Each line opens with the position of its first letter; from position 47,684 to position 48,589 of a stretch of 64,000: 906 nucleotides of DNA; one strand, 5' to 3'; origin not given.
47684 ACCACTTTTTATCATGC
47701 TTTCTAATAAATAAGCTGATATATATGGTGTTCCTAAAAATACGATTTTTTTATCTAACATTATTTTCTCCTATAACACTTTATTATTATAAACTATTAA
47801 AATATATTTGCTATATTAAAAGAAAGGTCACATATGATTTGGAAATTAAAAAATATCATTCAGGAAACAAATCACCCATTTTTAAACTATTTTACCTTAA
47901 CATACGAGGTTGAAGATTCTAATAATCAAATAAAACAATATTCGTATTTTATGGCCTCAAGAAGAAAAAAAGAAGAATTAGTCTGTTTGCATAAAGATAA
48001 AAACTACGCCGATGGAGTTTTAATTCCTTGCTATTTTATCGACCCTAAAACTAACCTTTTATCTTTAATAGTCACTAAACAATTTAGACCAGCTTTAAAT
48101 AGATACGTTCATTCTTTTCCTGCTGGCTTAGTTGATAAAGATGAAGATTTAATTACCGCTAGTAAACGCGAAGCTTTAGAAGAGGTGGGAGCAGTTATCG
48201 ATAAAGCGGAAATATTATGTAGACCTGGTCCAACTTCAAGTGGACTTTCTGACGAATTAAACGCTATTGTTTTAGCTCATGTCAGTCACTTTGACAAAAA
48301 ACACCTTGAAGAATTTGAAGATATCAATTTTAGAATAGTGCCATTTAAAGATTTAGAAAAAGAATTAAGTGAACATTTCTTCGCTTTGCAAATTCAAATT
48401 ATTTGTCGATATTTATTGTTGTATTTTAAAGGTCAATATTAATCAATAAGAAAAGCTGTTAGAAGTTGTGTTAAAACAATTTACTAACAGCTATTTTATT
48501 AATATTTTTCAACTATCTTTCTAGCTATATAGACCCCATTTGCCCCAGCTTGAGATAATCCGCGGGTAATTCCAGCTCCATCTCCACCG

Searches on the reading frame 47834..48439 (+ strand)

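Call 54: search_protein_families(library=pfam, proteins=[window:47834-48439:+], max_evalue=0.00001)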
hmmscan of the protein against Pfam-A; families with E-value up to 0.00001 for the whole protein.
window:47834-48439:+ (202 aa): 1 family
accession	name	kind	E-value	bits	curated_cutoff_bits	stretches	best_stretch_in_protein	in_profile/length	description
PF00293.34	NUDIX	-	4.7e-08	33.6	21.1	1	67-175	9-120/134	NUDIX domain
